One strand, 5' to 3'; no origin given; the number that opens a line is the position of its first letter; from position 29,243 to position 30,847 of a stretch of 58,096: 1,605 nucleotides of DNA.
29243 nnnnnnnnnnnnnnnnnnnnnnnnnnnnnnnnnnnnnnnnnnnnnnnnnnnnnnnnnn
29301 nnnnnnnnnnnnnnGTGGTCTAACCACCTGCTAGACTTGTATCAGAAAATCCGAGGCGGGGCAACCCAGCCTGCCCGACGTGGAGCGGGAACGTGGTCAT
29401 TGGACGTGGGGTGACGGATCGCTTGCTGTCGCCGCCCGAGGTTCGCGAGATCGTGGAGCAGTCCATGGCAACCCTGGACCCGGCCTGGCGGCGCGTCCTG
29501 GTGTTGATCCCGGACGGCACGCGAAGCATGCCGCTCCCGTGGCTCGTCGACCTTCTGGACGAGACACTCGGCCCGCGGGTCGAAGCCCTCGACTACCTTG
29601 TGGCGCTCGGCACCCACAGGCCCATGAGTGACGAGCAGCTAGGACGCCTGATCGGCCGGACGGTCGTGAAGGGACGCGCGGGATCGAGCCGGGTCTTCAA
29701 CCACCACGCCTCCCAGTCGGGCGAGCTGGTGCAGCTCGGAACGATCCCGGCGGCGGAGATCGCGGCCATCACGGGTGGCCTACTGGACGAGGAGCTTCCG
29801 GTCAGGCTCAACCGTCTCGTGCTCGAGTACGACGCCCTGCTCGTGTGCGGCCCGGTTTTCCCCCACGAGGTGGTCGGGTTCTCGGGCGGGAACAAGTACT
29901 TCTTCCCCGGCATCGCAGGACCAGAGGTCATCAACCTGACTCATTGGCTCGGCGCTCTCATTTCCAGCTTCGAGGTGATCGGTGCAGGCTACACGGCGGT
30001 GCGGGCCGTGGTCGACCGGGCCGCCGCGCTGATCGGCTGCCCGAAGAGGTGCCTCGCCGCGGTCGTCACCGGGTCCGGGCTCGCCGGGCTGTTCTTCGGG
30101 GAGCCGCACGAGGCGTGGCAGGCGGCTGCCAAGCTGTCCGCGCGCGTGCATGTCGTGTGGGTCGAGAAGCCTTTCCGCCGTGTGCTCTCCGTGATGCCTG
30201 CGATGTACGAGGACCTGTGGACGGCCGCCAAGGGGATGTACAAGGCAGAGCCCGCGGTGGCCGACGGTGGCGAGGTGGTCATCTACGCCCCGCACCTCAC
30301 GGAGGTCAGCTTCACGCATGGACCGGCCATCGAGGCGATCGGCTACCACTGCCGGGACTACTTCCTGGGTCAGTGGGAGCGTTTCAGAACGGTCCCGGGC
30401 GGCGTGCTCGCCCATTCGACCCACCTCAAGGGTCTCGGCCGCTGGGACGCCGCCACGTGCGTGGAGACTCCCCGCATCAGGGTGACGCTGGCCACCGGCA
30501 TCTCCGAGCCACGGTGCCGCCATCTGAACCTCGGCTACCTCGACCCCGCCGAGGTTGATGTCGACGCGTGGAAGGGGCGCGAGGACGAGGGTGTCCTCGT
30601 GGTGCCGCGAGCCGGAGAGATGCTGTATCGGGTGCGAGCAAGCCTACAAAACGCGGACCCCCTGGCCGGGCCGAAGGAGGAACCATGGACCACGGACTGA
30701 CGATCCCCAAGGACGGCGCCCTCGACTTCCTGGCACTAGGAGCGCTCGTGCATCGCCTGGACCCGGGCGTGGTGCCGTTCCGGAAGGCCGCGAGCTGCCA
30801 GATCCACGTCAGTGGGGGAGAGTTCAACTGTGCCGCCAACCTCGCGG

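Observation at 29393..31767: LarA-family (nickel-pincer) epimerase translationally coupled to a second KdgK-like kinase inside a hexuronate regulon: candidate mannonate<->gluconate shunt into 6-phosphogluconate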

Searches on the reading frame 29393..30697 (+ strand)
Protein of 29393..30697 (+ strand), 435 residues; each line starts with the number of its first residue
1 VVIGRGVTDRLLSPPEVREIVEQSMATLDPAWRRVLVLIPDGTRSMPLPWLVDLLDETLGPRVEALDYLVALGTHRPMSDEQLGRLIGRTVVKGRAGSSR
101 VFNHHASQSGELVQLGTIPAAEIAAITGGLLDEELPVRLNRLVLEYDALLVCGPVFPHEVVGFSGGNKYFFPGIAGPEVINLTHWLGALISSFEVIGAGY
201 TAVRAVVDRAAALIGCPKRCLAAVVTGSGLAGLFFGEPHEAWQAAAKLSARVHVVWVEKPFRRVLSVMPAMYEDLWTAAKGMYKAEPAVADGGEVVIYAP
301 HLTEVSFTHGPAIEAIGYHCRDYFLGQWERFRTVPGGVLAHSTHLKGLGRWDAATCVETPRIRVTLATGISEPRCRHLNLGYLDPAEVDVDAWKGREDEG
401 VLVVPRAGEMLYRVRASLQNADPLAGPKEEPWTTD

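Call 6: search_protein_families(library=pfam, proteins=[window:29393-30697:+], max_evalue=0.01)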
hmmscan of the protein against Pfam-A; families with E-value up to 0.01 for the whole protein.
window:29393-30697:+ (435 aa): 1 family
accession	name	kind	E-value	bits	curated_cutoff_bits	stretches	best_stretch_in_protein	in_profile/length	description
PF09861.14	Lar_N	-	4.9e-24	85.1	23.3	1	27-186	49-194/204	Lactate racemase N-terminal domain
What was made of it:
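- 29393..30700 (+): LarA-superfamily, NPN-dependent hexonate 2-epimerase of LarAH group 19 (GntE1 type), 435 aa. Pfam Lar_N 85 bits (call 6).
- On LarA superfamily (NPN-dependent 2-hydroxyacid racemases/epimerases): Pfam PF09861 scores 85 bits against a cut-off of 23.3 (call 6).
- Checked: Pfam Lar_N scores 85 bits against a cut-off of 23.3 (call 6).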

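Call 7: search_protein_families(library=ncbifam, proteins=[window:29393-30697:+], max_evalue=0.01)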
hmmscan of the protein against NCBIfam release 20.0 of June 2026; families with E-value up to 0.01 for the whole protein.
window:29393-30697:+ (435 aa): 6 families
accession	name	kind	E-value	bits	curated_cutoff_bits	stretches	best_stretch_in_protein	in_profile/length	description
NF052594.1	NPN_18_hexonate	equivalog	6e-49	166.8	500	1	12-332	5-328/411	nickel-dependent putative hexonate epimerase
NF052593.1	NPN_racem_MAR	equivalog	2e-27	95.9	500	1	23-299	49-312/415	nickel-dependent malate racemase, LarAH6 family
NF033504.2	Ni_dep_LarA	equivalog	1.3e-21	76.8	460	1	26-299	55-315/422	nickel-dependent lactate racemase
NF052595.1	NPN_LarAH5_MAR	equivalog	2.2e-21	76.3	462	1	32-299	57-311/415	nickel-dependent malate racemase, LarAH5 family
NF052525.1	NPN_LarAH10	equivalog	1.3e-17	63.6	540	1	34-297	62-321/426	NPN-dependent 2-hydroxyacid racemase, LarAH10 family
NF052592.1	LarAH_14_15_16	equivalog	7.1e-05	21.4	740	1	58-127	102-170/520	NPN-dependent hydroxyacid isomerase, LarAH14/15/16 family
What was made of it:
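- The NCBIfam LarA equivalog scores 77 bits against a cut-off of 460 (call 7).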

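Call 19: find_homologous_proteins(query=window:29393-30697:+, max_evalue=0.00001)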
Query window:29393-30697:+ (435 aa): 8000 proteins with E <= 0.00001 among 8000 candidates; the best 120 are listed.
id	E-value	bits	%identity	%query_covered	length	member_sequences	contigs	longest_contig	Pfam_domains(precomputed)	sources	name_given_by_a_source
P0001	5.9e-294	993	100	100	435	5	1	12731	PF09861.15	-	-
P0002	2.4e-271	918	94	100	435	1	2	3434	PF09861.15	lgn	-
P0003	2.0e-243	826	85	99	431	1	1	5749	PF09861.15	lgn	-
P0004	4.1e-236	802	83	99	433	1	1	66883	PF09861.15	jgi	jgi:lactate racemase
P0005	4.5e-235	799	85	96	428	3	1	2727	PF09861.15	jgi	jgi:nickel-dependent lactate racemase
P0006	1.0e-233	794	84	95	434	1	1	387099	PF09861.15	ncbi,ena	-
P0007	1.6e-233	793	82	98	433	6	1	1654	PF09861.15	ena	-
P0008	5.3e-233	792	81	98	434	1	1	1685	PF09861.15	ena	-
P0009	2.1e-232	790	83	98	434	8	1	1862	PF09861.15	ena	-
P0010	2.7e-232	789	82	98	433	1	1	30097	PF09861.15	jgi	jgi:nickel-dependent lactate racemase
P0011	2.9e-231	786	81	99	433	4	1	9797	PF09861.15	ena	-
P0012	4.4e-231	785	84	95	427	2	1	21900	PF09861.15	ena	-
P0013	4.7e-231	785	84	96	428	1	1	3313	PF09861.15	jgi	-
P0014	8.6e-231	784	83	96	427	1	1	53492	PF09861.15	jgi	jgi:lactate racemase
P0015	1.6e-230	784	82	96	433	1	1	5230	PF09861.15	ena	-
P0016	6.1e-230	782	81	99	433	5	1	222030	PF09861.15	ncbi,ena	-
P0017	7.4e-230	781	82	97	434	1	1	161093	PF09861.15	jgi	-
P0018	3.9e-228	776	82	96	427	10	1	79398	PF09861.15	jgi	jgi:nickel-dependent lactate racemase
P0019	4.0e-228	776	82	96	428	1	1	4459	PF09861.15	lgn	-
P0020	3.2e-227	773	82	96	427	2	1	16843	PF09861.15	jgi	jgi:nickel-dependent lactate racemase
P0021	4.2e-227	772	82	95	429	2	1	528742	PF09861.15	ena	-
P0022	2.6e-226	770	81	95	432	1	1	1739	PF09861.15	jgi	jgi:nickel-dependent lactate racemase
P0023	2.8e-226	770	80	98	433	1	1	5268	PF09861.15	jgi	jgi:nickel-dependent lactate racemase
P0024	2.4e-225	766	81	96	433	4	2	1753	PF09861.15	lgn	-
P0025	3.1e-225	766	81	96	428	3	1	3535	PF09861.15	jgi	jgi:nickel-dependent lactate racemase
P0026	4.1e-225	766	80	98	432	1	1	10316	PF09861.15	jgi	jgi:lactate racemase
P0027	4.4e-225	766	80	99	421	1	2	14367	PF09861.15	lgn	-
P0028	6.5e-225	765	79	99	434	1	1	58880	PF09861.15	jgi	jgi:nickel-dependent lactate racemase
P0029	7.7e-224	762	81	95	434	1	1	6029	PF09861.15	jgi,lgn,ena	-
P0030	1.3e-221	754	80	96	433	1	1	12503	PF09861.15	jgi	jgi:lactate racemase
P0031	2.8e-221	753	78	98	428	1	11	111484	PF09861.15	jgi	jgi:nickel-dependent lactate racemase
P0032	4.7e-219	746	79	96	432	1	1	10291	PF09861.15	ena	-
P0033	1.7e-215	734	79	95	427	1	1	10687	PF09861.15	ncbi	-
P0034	1.7e-213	727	77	95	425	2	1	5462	PF09861.15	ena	-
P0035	1.3e-210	718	85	86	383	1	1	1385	PF09861.15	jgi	jgi:nickel-dependent lactate racemase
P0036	1.3e-210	718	75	95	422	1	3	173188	PF09861.15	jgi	jgi:nickel-dependent lactate racemase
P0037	2.1e-208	711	75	95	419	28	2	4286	PF09861.15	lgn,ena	-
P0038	3.3e-208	710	77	95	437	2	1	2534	PF09861.15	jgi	jgi:nickel-dependent lactate racemase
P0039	4.0e-207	706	74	95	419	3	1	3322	PF09861.15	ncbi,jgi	jgi:nickel-dependent lactate racemase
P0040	1.6e-206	704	74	96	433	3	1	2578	PF09861.15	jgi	-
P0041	2.3e-206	704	76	96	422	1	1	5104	PF09861.15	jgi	jgi:nickel-dependent lactate racemase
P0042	2.7e-206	704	75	95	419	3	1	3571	PF09861.15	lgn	-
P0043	5.1e-206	703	75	95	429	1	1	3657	PF09861.15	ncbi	-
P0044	8.9e-206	702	74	97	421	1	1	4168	PF09861.15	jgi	jgi:nickel-dependent lactate racemase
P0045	1.5e-205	701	73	95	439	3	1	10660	PF09861.15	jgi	-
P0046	4.6e-205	700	74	95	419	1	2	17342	PF09861.15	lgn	-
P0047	6.0e-205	699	73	97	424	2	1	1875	PF09861.15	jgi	jgi:nickel-dependent lactate racemase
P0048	2.1e-204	697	74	95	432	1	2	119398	PF09861.15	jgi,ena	-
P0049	3.1e-204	697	72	98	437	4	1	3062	PF09861.15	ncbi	-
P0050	1.1e-203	695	75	95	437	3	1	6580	PF09861.15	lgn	-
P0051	1.7e-203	695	75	95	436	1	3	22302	PF09861.15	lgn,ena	-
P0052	3.1e-203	694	76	95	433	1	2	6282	PF09861.15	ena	-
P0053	4.0e-203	693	73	97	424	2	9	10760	PF09861.15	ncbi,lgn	-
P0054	4.0e-203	693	76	89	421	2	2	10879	PF09861.15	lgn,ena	-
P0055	4.3e-203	693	75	97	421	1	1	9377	PF09861.15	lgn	-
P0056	4.4e-203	693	75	93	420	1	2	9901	PF09861.15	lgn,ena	-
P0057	6.3e-203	693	73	97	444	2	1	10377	PF09861.15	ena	-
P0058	1.7e-202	691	72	96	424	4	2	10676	PF09861.15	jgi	jgi:nickel-dependent lactate racemase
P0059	7.9e-202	689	72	98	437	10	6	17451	PF09861.15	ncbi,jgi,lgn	-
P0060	1.8e-201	688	73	95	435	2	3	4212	PF09861.15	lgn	-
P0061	7.0e-201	686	72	97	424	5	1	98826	PF09861.15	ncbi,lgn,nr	ncbi:MAG: hypothetical protein DIJKHBIC_00662 [Thermoanaerobaculia bacterium]|nr:hypothetical protei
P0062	1.1e-200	685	76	88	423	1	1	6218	PF09861.15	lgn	-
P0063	4.0e-200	683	74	95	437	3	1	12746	PF09861.15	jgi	jgi:nickel-dependent lactate racemase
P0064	5.0e-200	683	76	88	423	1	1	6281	PF09861.15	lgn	-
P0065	5.1e-200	683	73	96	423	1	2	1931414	PF09861.15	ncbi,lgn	ncbi:MAG: lactate racemase domain-containing protein [Vicinamibacteria bacterium]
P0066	2.0e-199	681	72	95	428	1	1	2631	PF09861.15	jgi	jgi:nickel-dependent lactate racemase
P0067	2.6e-198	677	69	96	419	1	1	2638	PF09861.15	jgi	jgi:nickel-dependent lactate racemase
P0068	3.1e-198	677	69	96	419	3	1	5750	PF09861.15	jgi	jgi:nickel-dependent lactate racemase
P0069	4.2e-198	677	70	96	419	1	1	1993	PF09861.15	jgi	jgi:nickel-dependent lactate racemase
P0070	4.5e-198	677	72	95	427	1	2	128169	PF09861.15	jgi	jgi:nickel-dependent lactate racemase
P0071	6.6e-198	676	72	95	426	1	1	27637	PF09861.15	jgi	jgi:lactate racemase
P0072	7.1e-198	676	69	95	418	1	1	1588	PF09861.15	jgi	jgi:nickel-dependent lactate racemase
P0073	7.3e-198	676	70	95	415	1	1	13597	PF09861.15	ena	-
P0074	3.2e-197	674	67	95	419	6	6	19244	PF09861.15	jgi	jgi:nickel-dependent lactate racemase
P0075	6.1e-197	673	67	95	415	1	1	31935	PF09861.15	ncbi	-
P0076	1.3e-196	672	70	99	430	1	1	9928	PF09861.15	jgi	jgi:nickel-dependent lactate racemase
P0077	1.7e-196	671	73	95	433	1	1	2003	PF09861.15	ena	-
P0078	2.4e-196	671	67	95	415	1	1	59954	PF09861.15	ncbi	-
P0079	6.6e-196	669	72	95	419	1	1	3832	PF09861.15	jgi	jgi:nickel-dependent lactate racemase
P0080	9.2e-196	669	66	95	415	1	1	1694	PF09861.15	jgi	-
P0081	1.1e-195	669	66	95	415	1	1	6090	PF09861.15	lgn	-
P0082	1.8e-195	668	68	95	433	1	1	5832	PF09861.15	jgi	-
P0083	2.0e-195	668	73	93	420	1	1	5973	PF09861.15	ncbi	-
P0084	2.8e-195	667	68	95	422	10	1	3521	PF09861.15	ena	-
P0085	3.8e-195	667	65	95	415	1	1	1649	PF09861.15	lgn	-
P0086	3.8e-195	667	67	95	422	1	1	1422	PF09861.15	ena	-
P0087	4.6e-195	667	71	95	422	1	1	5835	PF09861.15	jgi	jgi:lactate racemase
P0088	4.8e-195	667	68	95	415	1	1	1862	PF09861.15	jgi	jgi:nickel-dependent lactate racemase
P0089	5.7e-195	666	69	95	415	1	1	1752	PF09861.15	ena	-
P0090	6.0e-195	666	68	95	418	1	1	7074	PF09861.15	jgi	-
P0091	7.8e-195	666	66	95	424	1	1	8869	PF09861.15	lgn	-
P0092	7.8e-195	666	65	95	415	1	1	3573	PF09861.15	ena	-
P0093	8.2e-195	666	69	95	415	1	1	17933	PF09861.15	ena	-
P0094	9.5e-195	666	67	97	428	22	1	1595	PF09861.15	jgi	jgi:nickel-dependent lactate racemase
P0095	1.2e-194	665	68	95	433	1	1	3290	PF09861.15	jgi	-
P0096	1.4e-194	665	66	95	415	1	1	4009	PF09861.15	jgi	-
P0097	1.7e-194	665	68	95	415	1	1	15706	PF09861.15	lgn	-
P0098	1.7e-194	665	65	95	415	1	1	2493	PF09861.15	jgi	jgi:nickel-dependent lactate racemase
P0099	1.7e-194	665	68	96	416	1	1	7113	PF09861.15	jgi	jgi:lactate racemase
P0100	5.9e-194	663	67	97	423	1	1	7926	PF09861.15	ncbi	-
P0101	5.9e-194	663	67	96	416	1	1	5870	PF09861.15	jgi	jgi:nickel-dependent lactate racemase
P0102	6.7e-194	663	68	95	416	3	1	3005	PF09861.15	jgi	jgi:nickel-dependent lactate racemase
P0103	7.2e-194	663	72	93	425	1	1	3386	PF09861.15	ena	-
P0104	7.5e-194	663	67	96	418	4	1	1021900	PF09861.15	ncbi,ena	-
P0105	8.6e-194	663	72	93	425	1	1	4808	PF09861.15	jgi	jgi:nickel-dependent lactate racemase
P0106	9.6e-194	662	65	95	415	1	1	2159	PF09861.15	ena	-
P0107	1.0e-193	662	67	95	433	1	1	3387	PF09861.15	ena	-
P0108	1.1e-193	662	67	96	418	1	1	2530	PF09861.15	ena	-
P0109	1.2e-193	662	68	95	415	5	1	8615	PF09861.15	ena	-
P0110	1.3e-193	662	68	95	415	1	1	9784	PF09861.15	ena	-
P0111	1.3e-193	662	67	95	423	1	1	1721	PF09861.15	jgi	jgi:nickel-dependent lactate racemase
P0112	1.4e-193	662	67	96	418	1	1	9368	PF09861.15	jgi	jgi:nickel-dependent lactate racemase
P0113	1.4e-193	662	68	96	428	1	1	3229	PF09861.15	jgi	jgi:nickel-dependent lactate racemase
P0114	1.5e-193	662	68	96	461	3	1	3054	PF09861.15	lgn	-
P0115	1.6e-193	662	67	96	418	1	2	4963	PF09861.15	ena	-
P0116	1.6e-193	662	68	96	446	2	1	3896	PF09861.15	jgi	jgi:nickel-dependent lactate racemase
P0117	1.8e-193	661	83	81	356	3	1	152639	PF09861.15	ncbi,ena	-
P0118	1.8e-193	661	66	95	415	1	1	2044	PF09861.15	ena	-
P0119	1.9e-193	661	67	95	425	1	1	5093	PF09861.15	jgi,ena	-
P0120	2.0e-193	661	68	95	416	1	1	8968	PF09861.15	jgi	jgi:lactate racemase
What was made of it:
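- Public pipelines name many homologues 'nickel-dependent lactate racemase' (call 19).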

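Call 21: find_related_loci(query=A1, collection=genome_contigs, flank=10000)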
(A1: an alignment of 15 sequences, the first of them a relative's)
Query A1 (435 aa) in genome_contigs; peptide patterns used: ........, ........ (x = any residue, [..] = any of these).
600 stretches matched a pattern (row limit reached: there are more); 596 encode a relative of the query (tblastn E <= 1e-3); the best 80 are kept; 80 distinct loci.
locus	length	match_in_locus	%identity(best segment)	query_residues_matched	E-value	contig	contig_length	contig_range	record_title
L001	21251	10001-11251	67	8-415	0e+0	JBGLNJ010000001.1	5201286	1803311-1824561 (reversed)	MAG: Anaerolineae bacterium isolate PPR_0270 scaffold_52704, whole genome shotgun sequence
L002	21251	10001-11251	64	1-417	0e+0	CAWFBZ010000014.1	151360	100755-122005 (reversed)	MAG: uncultured Chloroflexia bacterium isolate MFD02416.bin.2.106 genome assembly, contig: contig_87376, whole genome sh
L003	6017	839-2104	65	1-420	0e+0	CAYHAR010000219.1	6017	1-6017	MAG TPA_asm: uncultured Anaerolineae bacterium isolate ERP119294_co1_453 genome assembly, contig: NODE_20128_length_6017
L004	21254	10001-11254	73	3-421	0e+0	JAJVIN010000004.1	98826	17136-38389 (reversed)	MAG: Thermoanaerobaculia bacterium isolate Bin_89R c_000000000982, whole genome shotgun sequence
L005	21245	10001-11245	68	1-415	0e+0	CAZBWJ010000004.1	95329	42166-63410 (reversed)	MAG TPA_asm: uncultured Acidobacteriota bacterium isolate binchicken_co283_64 genome assembly, contig: NODE_163_length_9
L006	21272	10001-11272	64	1-423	0e+0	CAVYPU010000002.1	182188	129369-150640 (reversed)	MAG: uncultured Acidobacteriota bacterium isolate MFD05512.bin.2.159 genome assembly, contig: contig_12098, whole genome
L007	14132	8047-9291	66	1-415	0e+0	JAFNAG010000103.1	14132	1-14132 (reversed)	MAG: Acidobacteria bacterium isolate CTSoil_012 scaffold_2451, whole genome shotgun sequence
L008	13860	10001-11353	62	1-420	0e+0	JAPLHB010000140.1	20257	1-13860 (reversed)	MAG: Chloroflexota bacterium isolate LacPavin_0920_WC70_MAG_64_18 LacPavin_0920_WC70_scaffold_9838, whole genome shotgun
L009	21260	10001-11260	63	4-423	0e+0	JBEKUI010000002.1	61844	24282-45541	MAG: Terriglobia bacterium isolate SPRUCE 578 SPRUCE_578_2, whole genome shotgun sequence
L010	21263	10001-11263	63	1-421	0e+0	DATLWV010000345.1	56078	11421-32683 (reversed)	MAG TPA_asm: Terriglobia bacterium isolate SMAG_U13229 k141_70853, whole genome shotgun sequence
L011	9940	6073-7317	64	1-415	0e+0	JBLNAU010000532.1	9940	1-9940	MAG: Syntrophothermus sp. isolate MAG169 PRJNA951521_bin29_renamed_531, whole genome shotgun sequence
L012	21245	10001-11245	64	1-415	0e+0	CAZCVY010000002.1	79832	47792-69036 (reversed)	MAG TPA_asm: uncultured Acidobacteriota bacterium isolate binchicken_co3_110 genome assembly, contig: NODE_801_length_79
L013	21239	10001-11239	67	2-414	0e+0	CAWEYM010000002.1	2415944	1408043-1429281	MAG: uncultured Acidobacteriota bacterium isolate MFD05942.bin.1.97 genome assembly, contig: contig_17819, whole genome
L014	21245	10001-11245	63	1-415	0e+0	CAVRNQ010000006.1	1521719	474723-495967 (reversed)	MAG: uncultured Acidobacteriota bacterium isolate MFD03726.bin.1.212 genome assembly, contig: contig_622, whole genome s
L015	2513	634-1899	63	1-419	0e+0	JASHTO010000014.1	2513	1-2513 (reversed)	MAG: Terriglobia bacterium isolate JOPF155 JOPF_AWAY_contig_36688, whole genome shotgun sequence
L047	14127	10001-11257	58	1-417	4e-170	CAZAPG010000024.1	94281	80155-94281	MAG TPA_asm: uncultured Caldilineaceae bacterium isolate binchicken_co350_69 genome assembly, contig: NODE_333_length_94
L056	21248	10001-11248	61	1-414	2e-167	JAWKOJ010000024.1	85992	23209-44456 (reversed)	MAG: Caldilineales bacterium isolate ABC2.10 ABC2.10.fa-24, whole genome shotgun sequence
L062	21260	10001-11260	57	2-418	2e-165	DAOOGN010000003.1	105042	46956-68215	MAG TPA_asm: Anaerolineae bacterium isolate AMR_MDS_4430 NODE_166_length_105042_cov_33.213017, whole genome shotgun sequ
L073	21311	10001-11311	54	1-434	2e-162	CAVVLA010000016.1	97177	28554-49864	MAG: Terriglobia bacterium isolate MFD06526.bin.3.31 genome assembly, contig: contig_42403, whole genome shotgun sequenc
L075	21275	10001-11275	56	1-415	1e-161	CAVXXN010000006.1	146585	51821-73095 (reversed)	MAG: Terriglobia bacterium isolate MFD01213.bin.2.71 genome assembly, contig: contig_21767, whole genome shotgun sequenc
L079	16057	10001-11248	56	3-415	3e-161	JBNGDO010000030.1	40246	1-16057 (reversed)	MAG: Anaerolineae bacterium isolate E05-031 bin70.fa-30, whole genome shotgun sequence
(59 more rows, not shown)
